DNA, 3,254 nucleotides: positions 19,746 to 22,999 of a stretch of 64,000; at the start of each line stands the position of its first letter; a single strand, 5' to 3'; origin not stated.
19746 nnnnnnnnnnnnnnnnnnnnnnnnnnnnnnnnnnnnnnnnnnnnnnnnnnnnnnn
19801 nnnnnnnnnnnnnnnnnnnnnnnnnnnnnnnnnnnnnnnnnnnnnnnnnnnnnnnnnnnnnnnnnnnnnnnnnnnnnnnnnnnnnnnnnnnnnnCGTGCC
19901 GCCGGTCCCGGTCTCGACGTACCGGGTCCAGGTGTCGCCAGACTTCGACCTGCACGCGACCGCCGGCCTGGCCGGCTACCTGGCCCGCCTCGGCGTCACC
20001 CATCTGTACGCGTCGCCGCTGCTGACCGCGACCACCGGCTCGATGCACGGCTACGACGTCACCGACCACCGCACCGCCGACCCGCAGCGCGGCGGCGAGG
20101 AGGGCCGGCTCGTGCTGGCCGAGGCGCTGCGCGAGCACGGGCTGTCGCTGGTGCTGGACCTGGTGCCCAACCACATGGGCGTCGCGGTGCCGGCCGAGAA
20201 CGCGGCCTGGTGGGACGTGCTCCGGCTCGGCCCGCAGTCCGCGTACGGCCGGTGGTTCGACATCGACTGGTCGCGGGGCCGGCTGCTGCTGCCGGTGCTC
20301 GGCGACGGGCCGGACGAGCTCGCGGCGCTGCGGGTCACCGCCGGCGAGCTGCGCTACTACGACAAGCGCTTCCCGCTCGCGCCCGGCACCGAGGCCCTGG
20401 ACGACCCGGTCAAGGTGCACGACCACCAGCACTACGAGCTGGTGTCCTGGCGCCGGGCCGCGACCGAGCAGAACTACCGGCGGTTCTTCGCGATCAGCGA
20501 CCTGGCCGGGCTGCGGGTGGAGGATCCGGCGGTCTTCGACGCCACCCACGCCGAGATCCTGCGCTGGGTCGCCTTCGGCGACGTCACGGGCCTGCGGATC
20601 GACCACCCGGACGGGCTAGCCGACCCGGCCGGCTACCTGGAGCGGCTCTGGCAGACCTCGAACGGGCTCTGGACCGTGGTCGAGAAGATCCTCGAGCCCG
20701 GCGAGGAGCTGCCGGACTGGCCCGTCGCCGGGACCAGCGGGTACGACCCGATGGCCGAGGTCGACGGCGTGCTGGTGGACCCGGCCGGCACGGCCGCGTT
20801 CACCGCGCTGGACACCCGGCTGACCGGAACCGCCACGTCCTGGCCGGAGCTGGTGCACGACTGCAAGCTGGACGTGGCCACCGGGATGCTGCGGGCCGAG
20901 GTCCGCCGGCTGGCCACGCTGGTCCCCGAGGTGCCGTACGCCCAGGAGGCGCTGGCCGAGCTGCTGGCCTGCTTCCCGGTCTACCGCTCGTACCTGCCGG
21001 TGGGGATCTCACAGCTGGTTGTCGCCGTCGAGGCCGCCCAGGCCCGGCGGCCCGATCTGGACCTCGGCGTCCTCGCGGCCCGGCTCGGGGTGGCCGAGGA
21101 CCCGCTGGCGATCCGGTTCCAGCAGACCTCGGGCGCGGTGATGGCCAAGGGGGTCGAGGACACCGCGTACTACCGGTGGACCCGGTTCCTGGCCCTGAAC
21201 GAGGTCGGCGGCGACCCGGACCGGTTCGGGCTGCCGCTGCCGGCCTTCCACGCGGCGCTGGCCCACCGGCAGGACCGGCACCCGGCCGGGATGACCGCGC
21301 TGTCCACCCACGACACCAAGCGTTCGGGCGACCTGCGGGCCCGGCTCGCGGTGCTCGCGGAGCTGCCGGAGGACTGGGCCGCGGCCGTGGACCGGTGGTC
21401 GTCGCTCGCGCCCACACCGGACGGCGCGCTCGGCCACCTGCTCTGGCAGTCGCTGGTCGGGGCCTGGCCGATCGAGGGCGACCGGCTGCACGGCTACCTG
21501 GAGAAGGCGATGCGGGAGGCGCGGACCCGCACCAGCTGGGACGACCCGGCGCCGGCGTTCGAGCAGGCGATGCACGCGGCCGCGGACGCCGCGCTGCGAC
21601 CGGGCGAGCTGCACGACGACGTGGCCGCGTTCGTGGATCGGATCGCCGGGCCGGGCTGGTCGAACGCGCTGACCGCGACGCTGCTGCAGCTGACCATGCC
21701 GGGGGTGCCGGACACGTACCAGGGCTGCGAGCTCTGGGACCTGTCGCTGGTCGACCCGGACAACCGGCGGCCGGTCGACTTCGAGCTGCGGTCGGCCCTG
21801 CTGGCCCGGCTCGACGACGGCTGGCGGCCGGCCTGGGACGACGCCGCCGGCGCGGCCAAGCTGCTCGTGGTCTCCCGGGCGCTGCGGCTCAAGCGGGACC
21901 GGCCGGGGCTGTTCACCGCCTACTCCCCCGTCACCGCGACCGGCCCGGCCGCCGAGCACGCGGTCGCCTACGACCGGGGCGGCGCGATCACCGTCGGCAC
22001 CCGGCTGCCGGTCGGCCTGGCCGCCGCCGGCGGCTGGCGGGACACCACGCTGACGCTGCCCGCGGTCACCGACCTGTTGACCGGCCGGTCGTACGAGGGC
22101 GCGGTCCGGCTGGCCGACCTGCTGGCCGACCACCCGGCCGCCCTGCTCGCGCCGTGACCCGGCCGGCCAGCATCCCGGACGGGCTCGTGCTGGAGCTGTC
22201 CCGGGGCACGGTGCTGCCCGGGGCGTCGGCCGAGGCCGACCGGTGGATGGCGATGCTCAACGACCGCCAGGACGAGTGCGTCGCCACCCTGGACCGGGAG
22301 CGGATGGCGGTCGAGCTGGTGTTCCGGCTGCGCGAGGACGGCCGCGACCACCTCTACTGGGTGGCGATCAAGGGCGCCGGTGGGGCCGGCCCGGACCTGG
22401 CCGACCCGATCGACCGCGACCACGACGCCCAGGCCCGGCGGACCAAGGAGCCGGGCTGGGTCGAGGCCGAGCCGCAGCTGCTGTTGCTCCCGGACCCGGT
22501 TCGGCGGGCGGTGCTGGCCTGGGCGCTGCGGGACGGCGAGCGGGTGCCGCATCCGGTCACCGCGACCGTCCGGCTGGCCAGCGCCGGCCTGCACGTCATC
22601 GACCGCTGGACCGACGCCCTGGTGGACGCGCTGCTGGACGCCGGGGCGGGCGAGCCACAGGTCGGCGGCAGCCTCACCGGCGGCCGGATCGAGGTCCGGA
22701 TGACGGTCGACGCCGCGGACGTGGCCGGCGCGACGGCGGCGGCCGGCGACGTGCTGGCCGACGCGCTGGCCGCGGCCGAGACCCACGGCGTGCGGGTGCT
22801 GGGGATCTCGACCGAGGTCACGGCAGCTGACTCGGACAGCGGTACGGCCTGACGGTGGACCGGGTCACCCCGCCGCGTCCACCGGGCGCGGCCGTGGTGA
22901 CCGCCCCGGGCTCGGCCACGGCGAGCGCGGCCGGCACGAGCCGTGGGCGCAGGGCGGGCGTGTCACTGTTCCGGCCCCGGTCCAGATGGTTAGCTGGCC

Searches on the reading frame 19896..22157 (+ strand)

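Call 82: search_protein_families(library=pfam, proteins=[window:19896-22157:+], max_evalue=0.001)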
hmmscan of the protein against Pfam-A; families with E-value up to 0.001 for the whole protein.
window:19896-22157:+ (753 aa): 1 family
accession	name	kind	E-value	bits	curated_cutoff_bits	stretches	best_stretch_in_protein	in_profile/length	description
PF00128.31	Alpha-amylase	-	1.2e-16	61.5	22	1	28-237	27-189/446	Alpha amylase, catalytic domain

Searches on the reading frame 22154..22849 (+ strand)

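Call 82: search_protein_families(library=pfam, proteins=[window:22154-22849:+], max_evalue=0.001)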
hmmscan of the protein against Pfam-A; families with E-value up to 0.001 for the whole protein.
window:22154-22849:+ (232 aa): 1 family
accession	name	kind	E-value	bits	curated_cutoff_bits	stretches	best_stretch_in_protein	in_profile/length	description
PF19673.4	DUF6176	-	9e-28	96.8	27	1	13-117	3-108/109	Family of unknown function (DUF6176)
